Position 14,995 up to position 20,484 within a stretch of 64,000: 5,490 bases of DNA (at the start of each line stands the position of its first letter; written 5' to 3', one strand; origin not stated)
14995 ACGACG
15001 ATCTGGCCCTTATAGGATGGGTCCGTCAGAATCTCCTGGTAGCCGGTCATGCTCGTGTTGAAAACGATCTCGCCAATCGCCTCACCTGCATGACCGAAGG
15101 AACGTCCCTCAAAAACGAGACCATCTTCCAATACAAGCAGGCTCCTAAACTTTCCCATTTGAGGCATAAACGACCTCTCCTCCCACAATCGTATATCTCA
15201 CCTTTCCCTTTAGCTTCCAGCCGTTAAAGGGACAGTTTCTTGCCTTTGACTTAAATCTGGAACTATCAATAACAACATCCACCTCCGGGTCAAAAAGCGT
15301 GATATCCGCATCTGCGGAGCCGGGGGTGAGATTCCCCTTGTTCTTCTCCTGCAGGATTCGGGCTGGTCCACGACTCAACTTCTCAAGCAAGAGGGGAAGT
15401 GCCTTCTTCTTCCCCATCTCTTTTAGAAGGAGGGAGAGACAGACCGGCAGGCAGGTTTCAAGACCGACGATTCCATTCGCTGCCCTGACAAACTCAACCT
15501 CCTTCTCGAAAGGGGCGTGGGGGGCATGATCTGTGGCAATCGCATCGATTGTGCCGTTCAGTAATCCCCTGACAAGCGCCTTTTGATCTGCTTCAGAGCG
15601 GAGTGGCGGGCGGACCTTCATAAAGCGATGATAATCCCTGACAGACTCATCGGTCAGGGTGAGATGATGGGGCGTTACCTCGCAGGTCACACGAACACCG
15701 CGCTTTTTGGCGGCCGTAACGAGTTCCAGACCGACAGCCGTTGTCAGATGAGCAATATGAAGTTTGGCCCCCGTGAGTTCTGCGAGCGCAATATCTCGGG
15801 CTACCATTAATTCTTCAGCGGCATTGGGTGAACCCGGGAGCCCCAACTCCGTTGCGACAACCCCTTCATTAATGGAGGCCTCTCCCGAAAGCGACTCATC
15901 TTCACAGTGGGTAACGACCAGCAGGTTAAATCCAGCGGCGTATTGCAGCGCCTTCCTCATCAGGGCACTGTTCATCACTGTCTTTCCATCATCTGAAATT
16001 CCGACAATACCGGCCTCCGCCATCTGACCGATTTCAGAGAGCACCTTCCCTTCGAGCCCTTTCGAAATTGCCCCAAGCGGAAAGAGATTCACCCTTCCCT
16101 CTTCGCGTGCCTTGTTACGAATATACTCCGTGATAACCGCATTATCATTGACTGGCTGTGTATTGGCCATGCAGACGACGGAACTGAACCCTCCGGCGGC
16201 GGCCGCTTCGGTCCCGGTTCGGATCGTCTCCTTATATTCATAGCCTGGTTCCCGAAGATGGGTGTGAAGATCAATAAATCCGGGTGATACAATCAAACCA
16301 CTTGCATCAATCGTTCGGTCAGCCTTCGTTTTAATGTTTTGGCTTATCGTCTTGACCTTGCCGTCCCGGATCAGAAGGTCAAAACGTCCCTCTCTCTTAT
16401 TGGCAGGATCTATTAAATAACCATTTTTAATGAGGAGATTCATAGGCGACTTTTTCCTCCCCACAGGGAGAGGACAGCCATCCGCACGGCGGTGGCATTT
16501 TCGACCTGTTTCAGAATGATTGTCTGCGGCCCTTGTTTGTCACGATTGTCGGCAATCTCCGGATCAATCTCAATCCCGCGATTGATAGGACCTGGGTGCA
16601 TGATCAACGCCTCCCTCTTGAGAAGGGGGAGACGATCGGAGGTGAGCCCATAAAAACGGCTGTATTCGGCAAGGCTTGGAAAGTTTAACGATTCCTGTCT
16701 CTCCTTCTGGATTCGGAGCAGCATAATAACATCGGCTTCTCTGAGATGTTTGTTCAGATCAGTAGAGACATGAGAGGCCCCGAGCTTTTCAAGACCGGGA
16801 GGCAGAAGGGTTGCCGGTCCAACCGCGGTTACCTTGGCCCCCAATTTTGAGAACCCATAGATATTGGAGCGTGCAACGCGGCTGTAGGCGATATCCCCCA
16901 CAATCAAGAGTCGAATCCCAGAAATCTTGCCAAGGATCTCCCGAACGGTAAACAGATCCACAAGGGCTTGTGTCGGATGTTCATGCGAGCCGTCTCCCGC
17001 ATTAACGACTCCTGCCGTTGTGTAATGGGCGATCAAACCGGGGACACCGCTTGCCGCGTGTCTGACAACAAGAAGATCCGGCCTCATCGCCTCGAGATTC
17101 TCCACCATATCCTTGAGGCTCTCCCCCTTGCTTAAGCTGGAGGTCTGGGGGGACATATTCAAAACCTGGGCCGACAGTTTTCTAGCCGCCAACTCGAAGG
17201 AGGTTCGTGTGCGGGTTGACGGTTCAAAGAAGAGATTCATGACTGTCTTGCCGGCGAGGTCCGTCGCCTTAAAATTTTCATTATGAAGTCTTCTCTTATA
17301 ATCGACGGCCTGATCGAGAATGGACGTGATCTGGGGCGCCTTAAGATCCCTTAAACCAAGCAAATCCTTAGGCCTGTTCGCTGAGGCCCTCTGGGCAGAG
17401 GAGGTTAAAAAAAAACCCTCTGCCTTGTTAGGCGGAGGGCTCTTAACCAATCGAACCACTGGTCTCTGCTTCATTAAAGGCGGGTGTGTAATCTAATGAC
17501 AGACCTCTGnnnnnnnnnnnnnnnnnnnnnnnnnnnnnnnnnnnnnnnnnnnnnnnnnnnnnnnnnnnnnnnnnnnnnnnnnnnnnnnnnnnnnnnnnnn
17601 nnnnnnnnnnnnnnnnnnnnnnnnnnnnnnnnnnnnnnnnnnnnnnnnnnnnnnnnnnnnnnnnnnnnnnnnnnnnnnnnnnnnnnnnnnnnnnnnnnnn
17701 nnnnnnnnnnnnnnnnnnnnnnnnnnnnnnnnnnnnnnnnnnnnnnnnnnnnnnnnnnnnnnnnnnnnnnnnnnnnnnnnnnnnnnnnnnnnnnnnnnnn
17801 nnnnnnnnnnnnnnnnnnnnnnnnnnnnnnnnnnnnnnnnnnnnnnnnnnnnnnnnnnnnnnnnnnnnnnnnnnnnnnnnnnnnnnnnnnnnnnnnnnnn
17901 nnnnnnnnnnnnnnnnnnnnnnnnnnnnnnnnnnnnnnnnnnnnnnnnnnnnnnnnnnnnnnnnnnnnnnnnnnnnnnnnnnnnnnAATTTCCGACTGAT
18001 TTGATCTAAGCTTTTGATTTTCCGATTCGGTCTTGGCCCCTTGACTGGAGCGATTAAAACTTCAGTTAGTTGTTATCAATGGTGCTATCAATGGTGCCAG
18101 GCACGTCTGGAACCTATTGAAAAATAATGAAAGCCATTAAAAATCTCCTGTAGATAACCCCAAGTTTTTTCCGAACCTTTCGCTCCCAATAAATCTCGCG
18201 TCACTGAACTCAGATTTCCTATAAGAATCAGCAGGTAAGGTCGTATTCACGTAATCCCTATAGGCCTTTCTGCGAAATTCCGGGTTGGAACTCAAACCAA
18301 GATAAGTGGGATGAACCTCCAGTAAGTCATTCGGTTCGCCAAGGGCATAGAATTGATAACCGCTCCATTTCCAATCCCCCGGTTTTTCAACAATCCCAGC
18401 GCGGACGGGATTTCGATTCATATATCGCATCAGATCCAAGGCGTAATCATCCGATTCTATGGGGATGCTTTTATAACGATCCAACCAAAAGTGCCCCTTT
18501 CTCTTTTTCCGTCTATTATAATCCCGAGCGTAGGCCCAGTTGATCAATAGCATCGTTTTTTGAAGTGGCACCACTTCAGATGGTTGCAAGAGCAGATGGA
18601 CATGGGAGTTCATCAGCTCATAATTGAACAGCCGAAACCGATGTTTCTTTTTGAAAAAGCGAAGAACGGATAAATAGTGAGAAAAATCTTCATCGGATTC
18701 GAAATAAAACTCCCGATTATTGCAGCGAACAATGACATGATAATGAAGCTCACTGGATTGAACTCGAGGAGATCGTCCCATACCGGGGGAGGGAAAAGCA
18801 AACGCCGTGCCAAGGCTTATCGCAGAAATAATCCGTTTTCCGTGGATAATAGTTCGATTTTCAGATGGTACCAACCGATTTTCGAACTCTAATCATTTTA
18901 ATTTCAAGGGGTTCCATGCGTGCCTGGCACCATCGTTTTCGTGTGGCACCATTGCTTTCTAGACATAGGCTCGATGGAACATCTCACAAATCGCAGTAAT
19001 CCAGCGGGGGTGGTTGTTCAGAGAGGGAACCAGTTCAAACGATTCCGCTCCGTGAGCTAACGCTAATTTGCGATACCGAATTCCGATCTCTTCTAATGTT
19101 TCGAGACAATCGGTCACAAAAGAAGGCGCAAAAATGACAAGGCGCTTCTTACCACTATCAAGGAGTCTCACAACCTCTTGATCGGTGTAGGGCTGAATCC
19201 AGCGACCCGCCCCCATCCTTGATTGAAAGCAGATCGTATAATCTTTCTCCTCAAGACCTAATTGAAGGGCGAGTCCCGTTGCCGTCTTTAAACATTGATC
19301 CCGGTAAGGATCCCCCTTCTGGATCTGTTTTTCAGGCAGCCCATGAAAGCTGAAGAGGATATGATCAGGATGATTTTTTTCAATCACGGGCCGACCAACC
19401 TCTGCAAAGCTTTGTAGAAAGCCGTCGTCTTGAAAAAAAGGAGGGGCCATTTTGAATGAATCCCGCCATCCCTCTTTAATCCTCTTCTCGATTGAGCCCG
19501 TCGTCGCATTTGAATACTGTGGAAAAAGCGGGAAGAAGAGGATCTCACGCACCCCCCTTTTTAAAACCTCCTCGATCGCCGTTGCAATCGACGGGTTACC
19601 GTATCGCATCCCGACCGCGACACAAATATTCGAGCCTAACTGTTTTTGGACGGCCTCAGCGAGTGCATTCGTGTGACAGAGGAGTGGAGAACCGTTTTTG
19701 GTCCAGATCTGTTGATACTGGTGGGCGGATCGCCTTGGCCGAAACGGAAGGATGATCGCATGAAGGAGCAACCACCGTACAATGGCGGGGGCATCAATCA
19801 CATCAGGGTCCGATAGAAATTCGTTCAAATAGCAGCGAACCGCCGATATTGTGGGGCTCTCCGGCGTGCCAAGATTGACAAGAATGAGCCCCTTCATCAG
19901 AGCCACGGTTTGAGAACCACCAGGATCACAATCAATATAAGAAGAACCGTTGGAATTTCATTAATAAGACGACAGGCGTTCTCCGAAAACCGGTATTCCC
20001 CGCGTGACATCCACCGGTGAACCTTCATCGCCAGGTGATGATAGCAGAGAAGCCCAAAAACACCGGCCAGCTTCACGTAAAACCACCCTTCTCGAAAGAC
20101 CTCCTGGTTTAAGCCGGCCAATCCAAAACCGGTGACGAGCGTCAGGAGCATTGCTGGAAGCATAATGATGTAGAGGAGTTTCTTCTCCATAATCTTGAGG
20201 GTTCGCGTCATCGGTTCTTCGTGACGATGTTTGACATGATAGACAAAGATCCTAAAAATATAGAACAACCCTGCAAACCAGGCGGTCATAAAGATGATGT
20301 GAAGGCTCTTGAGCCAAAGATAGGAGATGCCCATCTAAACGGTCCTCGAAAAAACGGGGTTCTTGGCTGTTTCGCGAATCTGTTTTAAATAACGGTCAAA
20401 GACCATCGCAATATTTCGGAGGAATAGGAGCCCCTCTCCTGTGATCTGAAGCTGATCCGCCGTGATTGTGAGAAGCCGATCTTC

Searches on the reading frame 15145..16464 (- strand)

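Call 79: search_protein_families(library=pfam, proteins=[window:15145-16464:-], max_evalue=0.0001)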
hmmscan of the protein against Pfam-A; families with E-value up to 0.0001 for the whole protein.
window:15145-16464:- (439 aa): 3 families
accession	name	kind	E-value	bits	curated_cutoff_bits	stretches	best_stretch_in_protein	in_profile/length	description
PF01979.26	Amidohydro_1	-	1.1e-27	97.7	25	1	58-432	1-345/345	Amidohydrolase family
PF07969.17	Amidohydro_3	-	5.3e-16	59.6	29.7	2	50-91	1-43/472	Amidohydrolase family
PF12890.13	DHOase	-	1e-07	32.6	21.2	1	59-242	4-139/142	Dihydro-orotase-like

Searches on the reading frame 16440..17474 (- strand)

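Call 79: search_protein_families(library=pfam, proteins=[window:16440-17474:-], max_evalue=0.0001)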
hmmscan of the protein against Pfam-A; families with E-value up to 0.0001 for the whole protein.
window:16440-17474:- (344 aa): 2 families
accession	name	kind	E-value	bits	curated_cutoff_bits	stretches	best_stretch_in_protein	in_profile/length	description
PF02729.26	OTCace_N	-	3.4e-43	147.7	29.9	1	36-179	1-148/148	Aspartate/ornithine carbamoyltransferase, carbamoyl-P binding domain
PF00185.30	OTCace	-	3e-21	76.5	29.4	1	186-337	2-156/157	Aspartate/ornithine carbamoyltransferase, Asp/Orn binding domain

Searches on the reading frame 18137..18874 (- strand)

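Call 79: search_protein_families(library=pfam, proteins=[window:18137-18874:-], max_evalue=0.0001)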
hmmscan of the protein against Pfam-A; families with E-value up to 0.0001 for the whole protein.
window:18137-18874:- (245 aa): 1 family
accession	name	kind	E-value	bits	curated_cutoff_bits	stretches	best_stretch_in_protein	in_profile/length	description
PF01797.21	Y1_Tnp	-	1.6e-16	61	23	1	40-154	2-120/121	Transposase IS200 like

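Call 85: search_protein_families(library=ncbifam, proteins=[window:18137-18874:-], max_evalue=0.00001)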
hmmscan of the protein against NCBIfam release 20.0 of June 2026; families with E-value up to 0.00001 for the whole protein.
window:18137-18874:- (245 aa): 1 family
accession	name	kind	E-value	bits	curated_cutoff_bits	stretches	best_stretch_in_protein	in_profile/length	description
NF047646.1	REP_Tyr_transpos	equivalog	2.8e-20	72.7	80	1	36-171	3-146/146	REP-associated tyrosine transposase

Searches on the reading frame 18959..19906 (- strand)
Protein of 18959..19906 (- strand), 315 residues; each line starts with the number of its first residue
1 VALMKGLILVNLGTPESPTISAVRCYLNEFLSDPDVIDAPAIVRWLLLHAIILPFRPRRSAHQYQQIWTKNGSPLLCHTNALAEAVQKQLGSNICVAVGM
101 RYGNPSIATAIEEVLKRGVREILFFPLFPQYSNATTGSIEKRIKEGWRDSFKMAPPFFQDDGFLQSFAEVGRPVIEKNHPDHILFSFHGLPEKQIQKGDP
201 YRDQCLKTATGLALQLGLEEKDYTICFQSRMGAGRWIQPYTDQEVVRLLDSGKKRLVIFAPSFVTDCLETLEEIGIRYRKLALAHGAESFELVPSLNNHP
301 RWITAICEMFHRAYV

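Call 79: search_protein_families(library=pfam, proteins=[window:18959-19906:-], max_evalue=0.0001)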
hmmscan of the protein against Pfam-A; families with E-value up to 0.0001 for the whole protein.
window:18959-19906:- (315 aa): 1 family
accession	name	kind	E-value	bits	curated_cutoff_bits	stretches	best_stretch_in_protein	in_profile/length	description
PF00762.24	Ferrochelatase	-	7.9e-101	337.6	27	1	5-312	2-315/317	Ferrochelatase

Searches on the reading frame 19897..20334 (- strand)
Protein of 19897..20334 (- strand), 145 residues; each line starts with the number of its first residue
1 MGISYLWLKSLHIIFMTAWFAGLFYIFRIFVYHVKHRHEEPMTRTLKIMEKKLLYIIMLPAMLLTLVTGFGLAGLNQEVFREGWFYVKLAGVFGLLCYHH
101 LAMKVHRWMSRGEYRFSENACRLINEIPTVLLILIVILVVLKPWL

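Call 79: search_protein_families(library=pfam, proteins=[window:19897-20334:-], max_evalue=0.0001)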
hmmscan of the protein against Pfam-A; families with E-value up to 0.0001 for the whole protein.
window:19897-20334:- (145 aa): 1 family
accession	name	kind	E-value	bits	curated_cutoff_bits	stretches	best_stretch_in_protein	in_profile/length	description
PF03653.18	UPF0093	-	1.2e-44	152.6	34.2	1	4-143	4-145/146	Uncharacterised protein family (UPF0093)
